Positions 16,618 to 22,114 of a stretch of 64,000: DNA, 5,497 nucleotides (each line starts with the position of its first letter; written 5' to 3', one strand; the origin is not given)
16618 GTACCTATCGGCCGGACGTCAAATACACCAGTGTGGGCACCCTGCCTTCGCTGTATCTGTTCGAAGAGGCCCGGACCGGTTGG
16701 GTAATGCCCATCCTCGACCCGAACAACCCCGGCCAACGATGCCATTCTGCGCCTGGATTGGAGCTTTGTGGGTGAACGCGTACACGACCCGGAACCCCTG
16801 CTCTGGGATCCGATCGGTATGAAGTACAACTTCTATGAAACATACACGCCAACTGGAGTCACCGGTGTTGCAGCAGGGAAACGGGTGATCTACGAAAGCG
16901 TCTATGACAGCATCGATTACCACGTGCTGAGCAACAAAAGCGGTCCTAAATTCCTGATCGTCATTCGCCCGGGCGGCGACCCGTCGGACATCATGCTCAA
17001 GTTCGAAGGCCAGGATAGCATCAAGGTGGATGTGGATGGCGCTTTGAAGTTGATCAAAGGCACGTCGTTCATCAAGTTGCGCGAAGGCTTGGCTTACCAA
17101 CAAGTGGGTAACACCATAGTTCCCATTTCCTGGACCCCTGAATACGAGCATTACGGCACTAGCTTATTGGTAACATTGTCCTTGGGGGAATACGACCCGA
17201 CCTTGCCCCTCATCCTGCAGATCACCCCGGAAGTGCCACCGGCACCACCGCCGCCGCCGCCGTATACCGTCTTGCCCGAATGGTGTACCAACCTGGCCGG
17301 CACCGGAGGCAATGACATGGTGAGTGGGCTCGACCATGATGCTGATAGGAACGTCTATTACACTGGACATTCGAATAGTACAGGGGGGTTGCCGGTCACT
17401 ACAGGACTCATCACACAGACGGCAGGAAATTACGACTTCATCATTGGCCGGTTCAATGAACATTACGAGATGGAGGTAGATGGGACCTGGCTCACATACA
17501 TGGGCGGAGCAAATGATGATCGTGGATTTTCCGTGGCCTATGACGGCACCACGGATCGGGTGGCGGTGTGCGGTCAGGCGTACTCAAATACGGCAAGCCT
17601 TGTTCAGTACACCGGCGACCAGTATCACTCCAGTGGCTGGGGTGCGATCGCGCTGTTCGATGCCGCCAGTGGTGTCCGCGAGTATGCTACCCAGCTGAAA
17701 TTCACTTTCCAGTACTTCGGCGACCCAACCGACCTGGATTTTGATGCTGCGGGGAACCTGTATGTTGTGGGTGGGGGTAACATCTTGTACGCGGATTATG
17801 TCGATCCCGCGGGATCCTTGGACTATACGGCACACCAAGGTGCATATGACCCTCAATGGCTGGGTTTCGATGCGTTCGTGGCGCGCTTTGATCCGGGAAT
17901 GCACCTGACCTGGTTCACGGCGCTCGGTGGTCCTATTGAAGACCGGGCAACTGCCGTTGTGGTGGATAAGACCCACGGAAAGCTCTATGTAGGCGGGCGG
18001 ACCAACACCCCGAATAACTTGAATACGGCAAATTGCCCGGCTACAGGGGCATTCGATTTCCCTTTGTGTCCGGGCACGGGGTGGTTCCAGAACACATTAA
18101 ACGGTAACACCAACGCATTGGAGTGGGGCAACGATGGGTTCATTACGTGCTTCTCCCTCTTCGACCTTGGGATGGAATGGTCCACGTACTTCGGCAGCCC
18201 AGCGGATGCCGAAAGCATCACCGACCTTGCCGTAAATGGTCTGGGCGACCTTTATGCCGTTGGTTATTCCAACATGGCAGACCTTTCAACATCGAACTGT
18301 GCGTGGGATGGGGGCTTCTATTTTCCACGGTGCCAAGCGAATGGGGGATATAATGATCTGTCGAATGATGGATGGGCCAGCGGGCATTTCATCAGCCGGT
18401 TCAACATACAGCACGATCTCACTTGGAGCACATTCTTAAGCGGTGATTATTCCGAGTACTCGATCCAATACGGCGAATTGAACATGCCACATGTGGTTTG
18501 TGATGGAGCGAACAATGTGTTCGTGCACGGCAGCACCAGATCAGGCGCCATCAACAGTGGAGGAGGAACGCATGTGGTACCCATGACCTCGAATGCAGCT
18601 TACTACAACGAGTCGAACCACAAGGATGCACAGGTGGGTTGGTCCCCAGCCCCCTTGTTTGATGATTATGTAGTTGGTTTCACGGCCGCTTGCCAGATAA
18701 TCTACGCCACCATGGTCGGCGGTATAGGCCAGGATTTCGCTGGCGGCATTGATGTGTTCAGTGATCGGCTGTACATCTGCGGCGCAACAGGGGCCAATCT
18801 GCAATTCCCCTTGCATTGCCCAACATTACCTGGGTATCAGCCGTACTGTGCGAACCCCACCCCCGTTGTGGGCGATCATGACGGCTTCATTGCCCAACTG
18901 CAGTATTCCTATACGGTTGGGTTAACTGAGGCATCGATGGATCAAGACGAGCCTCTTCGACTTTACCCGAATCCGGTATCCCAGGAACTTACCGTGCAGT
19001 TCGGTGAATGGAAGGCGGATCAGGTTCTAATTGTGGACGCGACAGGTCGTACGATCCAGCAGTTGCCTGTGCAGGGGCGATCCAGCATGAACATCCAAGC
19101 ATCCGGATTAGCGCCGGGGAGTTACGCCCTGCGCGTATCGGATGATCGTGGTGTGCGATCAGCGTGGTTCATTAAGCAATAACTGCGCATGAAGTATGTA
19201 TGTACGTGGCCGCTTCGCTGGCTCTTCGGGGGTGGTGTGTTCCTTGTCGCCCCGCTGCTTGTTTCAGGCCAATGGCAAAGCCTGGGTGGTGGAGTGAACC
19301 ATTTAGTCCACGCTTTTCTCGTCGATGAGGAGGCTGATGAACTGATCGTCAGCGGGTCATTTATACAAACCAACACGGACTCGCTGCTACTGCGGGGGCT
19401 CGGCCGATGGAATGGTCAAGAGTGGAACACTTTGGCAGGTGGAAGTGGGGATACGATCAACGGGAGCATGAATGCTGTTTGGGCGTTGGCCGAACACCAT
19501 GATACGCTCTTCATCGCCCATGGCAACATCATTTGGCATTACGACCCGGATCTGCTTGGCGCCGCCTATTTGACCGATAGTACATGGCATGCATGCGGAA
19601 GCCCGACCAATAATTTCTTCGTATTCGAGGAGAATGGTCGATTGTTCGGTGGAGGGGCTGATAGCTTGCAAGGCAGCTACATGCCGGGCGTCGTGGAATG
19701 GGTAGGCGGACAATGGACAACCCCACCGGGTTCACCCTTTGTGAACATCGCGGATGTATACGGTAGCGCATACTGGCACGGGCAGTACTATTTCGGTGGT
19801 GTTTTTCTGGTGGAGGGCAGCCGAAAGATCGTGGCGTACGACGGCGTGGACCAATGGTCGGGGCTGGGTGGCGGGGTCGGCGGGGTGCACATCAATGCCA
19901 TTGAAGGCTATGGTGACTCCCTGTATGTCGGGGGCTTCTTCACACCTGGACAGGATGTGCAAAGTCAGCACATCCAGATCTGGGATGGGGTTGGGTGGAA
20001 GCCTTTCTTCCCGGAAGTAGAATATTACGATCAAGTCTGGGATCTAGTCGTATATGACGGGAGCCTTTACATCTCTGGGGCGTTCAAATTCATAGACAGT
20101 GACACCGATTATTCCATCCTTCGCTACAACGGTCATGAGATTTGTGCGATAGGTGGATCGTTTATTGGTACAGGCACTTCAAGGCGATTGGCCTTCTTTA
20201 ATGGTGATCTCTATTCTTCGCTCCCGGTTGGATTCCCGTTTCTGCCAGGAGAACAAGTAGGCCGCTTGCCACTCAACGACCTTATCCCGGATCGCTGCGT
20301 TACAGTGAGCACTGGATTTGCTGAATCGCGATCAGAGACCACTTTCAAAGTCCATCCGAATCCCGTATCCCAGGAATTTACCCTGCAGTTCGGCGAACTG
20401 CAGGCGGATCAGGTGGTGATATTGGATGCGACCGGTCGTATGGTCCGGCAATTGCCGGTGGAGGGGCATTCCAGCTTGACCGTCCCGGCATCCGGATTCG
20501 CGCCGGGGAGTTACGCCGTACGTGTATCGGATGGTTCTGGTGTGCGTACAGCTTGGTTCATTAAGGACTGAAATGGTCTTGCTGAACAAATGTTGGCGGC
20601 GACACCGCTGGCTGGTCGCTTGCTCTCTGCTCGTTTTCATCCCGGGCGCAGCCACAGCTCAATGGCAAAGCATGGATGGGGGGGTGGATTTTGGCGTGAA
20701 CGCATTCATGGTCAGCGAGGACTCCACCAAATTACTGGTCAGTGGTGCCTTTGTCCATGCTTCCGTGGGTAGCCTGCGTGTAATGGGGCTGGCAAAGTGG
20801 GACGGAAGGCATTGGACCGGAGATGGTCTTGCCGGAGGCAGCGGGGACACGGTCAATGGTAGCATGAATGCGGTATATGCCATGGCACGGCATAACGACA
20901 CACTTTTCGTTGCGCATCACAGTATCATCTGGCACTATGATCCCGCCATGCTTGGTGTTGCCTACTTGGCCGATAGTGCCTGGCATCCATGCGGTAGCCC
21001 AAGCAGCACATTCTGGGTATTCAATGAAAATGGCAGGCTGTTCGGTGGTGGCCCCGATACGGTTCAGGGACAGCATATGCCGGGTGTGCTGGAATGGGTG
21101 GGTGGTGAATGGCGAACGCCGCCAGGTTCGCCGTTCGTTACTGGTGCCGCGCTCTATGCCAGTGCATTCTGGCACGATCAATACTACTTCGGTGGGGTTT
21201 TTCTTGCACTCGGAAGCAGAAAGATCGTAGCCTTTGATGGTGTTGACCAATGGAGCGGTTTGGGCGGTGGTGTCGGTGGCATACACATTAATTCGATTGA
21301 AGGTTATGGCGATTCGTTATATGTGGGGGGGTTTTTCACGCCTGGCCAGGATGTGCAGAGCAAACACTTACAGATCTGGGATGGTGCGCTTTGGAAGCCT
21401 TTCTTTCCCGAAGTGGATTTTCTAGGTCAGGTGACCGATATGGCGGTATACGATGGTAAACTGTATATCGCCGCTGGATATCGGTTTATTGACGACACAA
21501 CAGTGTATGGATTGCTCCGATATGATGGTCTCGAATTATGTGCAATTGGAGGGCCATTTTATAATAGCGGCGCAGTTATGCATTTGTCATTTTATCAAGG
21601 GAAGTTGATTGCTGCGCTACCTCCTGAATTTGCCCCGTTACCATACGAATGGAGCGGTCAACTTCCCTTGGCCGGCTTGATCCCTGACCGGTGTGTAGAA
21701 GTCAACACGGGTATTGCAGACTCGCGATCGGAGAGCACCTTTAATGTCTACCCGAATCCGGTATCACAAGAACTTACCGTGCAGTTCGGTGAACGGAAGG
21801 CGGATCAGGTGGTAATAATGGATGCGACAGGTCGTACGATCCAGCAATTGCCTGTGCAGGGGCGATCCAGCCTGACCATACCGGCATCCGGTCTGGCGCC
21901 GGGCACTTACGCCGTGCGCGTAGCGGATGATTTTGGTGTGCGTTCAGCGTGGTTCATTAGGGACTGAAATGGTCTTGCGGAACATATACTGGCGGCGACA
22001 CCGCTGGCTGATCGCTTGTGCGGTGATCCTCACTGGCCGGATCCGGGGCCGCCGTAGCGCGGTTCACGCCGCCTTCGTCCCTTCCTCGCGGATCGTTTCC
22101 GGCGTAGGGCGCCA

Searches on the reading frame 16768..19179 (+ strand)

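Call 58: search_protein_families(library=pfam, proteins=[window:16768-19179:+], max_evalue=0.00001)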
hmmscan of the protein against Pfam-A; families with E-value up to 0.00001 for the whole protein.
window:16768-19179:+ (804 aa): 3 families
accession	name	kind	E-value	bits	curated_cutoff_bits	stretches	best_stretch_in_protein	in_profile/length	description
PF25778.1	DUF7948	-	3.9e-19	70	27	1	15-149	79-210/214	Domain of unknown function (DUF7948)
PF18962.6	Por_Secre_tail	-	2.6e-08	34.5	27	1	732-794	1-66/75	Secretion system C-terminal sorting domain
PF06739.17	SBBP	-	1.3e-06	28.7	20.5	0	174-205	4-35/38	Beta-propeller repeat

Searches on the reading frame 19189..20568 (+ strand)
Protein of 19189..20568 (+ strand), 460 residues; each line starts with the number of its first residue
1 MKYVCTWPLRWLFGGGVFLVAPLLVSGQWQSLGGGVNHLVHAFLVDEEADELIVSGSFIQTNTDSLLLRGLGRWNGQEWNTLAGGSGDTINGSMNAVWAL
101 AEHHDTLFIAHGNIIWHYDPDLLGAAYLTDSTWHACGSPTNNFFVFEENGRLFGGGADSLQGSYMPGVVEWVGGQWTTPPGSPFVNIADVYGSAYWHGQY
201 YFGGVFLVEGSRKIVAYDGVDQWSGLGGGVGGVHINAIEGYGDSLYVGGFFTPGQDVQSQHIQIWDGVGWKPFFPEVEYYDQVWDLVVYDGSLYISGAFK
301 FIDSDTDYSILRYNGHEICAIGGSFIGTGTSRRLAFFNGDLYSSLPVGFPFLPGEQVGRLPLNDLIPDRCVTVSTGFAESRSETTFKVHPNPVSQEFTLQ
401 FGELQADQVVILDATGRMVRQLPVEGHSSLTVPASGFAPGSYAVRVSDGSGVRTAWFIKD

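Call 58: search_protein_families(library=pfam, proteins=[window:19189-20568:+], max_evalue=0.00001)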
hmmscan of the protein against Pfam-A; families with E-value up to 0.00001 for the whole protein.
window:19189-20568:+ (460 aa): 1 family
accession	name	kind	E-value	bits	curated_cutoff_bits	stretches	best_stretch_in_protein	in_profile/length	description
PF18962.6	Por_Secre_tail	-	8.4e-07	29.6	27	1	388-451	1-67/75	Secretion system C-terminal sorting domain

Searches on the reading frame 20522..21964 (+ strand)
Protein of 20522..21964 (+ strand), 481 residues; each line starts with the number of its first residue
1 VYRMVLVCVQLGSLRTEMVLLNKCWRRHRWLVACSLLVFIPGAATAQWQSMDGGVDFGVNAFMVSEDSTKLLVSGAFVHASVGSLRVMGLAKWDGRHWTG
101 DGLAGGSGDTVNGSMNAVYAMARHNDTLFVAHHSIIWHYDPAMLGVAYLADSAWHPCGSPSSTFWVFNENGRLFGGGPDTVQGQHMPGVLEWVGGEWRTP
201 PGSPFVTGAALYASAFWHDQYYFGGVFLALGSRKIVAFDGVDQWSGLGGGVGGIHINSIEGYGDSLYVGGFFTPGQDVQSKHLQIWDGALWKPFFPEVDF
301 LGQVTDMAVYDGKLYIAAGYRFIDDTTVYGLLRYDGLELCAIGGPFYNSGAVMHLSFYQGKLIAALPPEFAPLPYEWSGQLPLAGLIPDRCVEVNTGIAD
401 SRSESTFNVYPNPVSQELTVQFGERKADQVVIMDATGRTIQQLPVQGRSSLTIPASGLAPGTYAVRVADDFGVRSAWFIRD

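Call 58: search_protein_families(library=pfam, proteins=[window:20522-21964:+], max_evalue=0.00001)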
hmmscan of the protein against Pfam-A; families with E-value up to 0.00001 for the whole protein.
window:20522-21964:+ (481 aa): 1 family
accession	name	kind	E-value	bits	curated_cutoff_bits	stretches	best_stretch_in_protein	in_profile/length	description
PF18962.6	Por_Secre_tail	-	4.4e-09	36.9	27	1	409-470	1-65/75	Secretion system C-terminal sorting domain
